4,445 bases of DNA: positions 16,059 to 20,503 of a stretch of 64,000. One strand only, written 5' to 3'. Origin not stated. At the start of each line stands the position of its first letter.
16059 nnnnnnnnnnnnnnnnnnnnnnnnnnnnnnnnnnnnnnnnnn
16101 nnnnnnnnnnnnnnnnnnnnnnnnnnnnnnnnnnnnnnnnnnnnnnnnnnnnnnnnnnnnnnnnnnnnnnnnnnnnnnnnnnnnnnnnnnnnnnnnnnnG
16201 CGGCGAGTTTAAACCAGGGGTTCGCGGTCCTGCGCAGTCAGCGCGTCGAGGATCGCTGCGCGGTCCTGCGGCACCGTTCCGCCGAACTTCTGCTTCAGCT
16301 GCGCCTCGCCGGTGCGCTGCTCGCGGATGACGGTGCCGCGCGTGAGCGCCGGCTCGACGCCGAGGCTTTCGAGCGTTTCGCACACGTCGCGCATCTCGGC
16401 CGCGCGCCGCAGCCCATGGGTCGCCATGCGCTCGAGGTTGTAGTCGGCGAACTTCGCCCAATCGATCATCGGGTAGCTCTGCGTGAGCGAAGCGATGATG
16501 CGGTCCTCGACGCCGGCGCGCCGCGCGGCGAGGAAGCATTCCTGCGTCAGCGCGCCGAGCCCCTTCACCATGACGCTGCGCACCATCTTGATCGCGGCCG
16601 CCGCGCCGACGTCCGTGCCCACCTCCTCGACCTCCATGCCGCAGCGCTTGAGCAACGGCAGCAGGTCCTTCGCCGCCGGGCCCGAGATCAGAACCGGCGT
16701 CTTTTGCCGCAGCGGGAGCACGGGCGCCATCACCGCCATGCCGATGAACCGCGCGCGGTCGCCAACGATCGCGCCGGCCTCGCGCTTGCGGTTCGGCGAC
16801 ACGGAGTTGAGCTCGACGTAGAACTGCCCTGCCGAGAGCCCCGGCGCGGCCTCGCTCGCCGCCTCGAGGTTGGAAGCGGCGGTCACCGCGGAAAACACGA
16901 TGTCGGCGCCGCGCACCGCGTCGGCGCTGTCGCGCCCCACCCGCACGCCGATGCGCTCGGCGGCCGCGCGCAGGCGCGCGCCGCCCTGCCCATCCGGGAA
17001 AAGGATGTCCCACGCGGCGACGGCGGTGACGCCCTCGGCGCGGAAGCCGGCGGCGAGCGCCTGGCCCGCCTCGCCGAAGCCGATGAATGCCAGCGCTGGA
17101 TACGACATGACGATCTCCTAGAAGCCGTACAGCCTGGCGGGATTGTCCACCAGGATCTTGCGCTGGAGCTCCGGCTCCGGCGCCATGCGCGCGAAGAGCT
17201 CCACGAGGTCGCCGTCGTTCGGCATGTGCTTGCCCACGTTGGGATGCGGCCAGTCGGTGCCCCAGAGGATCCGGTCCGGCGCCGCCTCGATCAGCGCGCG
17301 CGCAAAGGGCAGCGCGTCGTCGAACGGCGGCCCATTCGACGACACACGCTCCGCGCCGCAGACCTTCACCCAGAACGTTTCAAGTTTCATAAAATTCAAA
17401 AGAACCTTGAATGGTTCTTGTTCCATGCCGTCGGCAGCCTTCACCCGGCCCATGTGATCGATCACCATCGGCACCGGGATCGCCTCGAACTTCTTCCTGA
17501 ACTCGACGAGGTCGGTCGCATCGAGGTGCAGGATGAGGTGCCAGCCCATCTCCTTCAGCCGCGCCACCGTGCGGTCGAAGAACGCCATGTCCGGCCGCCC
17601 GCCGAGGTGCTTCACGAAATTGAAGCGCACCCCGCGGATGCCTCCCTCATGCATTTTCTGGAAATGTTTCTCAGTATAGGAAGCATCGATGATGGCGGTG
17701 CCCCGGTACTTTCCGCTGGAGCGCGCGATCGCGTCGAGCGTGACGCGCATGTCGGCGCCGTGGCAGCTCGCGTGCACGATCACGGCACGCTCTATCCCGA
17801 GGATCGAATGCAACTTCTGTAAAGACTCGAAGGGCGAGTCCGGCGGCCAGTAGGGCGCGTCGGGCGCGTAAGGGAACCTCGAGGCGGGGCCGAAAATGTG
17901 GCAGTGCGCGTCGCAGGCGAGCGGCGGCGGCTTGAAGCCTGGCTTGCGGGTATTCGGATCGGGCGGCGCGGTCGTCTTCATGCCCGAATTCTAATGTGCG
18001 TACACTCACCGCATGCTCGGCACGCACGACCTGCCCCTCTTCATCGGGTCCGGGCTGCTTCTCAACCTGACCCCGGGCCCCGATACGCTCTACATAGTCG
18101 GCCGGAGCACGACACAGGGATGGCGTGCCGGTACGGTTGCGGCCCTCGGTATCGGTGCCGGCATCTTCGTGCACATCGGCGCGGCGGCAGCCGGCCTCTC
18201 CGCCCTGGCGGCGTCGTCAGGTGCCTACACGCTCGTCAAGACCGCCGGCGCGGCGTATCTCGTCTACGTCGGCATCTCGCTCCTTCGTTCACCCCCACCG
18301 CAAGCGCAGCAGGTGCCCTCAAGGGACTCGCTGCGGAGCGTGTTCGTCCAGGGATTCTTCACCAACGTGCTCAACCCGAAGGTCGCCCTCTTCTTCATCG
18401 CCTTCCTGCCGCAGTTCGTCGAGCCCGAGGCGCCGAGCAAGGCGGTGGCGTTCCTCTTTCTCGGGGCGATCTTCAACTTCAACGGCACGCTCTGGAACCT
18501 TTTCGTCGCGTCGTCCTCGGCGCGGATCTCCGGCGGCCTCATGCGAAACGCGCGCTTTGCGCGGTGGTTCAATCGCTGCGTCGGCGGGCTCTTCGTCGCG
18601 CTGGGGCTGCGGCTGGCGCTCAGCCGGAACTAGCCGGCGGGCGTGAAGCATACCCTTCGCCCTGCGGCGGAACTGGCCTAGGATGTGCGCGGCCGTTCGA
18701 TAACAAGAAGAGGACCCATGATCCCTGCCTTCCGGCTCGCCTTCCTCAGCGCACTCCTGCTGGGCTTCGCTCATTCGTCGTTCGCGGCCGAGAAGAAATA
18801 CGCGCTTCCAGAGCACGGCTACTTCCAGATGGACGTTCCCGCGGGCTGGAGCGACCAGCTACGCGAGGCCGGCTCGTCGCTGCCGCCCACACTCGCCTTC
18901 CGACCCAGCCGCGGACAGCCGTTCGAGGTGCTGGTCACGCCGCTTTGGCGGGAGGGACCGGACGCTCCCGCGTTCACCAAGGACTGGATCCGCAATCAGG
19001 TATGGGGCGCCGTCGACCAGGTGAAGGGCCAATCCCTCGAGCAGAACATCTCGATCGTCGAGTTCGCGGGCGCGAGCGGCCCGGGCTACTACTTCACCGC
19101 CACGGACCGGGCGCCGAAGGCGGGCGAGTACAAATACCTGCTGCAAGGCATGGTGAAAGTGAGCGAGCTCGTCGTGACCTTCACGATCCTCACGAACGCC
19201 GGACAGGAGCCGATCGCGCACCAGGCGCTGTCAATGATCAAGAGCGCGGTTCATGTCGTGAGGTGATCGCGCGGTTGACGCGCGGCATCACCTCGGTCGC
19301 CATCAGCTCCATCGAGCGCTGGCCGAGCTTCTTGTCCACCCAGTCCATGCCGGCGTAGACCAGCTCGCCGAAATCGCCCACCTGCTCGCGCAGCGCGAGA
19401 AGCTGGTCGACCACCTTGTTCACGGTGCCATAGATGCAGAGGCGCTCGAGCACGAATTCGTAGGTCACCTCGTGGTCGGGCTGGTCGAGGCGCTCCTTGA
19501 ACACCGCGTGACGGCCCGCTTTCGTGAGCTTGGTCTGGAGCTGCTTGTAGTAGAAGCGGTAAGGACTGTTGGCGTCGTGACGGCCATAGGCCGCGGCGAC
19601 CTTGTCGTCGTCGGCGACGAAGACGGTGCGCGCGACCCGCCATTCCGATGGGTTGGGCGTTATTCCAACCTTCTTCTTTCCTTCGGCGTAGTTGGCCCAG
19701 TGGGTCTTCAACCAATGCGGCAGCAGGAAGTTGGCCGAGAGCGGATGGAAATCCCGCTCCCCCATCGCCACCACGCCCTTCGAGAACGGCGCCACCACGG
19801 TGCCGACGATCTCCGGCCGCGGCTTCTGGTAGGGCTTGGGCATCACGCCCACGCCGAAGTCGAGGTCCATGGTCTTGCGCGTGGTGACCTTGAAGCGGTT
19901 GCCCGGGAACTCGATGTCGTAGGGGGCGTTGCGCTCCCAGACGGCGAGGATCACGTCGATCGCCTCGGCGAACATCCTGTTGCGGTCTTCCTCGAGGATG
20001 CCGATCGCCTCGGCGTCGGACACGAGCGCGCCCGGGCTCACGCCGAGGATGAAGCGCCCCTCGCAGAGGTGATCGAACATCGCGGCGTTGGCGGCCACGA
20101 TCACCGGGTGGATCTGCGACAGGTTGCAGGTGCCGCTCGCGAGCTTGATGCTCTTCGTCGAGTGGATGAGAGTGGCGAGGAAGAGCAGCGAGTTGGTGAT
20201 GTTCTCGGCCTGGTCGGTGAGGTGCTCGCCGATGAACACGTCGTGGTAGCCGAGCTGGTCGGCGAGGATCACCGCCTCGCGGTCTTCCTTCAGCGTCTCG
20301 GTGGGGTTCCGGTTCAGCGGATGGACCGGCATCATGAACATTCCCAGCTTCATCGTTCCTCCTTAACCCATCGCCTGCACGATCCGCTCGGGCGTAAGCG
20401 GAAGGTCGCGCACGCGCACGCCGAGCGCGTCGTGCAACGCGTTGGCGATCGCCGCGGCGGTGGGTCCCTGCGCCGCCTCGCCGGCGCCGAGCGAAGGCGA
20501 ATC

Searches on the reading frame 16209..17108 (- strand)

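Call 7: search_protein_families(library=pfam, proteins=[window:16209-17108:-], max_evalue=0.001)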
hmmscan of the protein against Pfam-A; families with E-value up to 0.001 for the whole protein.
window:16209-17108:- (299 aa): 3 families
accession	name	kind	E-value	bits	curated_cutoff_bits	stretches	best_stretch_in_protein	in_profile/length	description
PF09130.16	DUF1932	-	5.6e-17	61.9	25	1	195-260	1-64/70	Domain of unknown function (DUF1932)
PF03807.23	F420_oxidored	-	3.1e-10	40.9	21.6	1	6-99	2-90/94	NADP oxidoreductase coenzyme F420-dependent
PF03446.21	NAD_binding_2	-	1.5e-06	28.7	21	1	6-160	2-156/161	NAD binding domain of 6-phosphogluconate dehydrogenase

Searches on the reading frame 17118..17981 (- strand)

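Call 68: search_protein_families(library=pfam, proteins=[window:17118-17981:-], max_evalue=0.00001)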
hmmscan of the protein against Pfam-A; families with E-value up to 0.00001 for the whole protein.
window:17118-17981:- (287 aa): 1 family
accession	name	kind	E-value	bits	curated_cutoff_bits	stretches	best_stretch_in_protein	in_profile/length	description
PF04909.20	Amidohydro_2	-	1.3e-59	202.8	26.4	1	23-287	1-289/289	Amidohydrolase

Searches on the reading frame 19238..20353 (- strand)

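Call 68: search_protein_families(library=pfam, proteins=[window:19238-20353:-], max_evalue=0.00001)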
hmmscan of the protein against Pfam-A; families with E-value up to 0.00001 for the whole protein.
window:19238-20353:- (371 aa): 1 family
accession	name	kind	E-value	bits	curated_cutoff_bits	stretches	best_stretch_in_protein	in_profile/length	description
PF00296.26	Bac_luciferase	-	7.8e-36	124.5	27.9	1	1-324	1-310/314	Luciferase-like monooxygenase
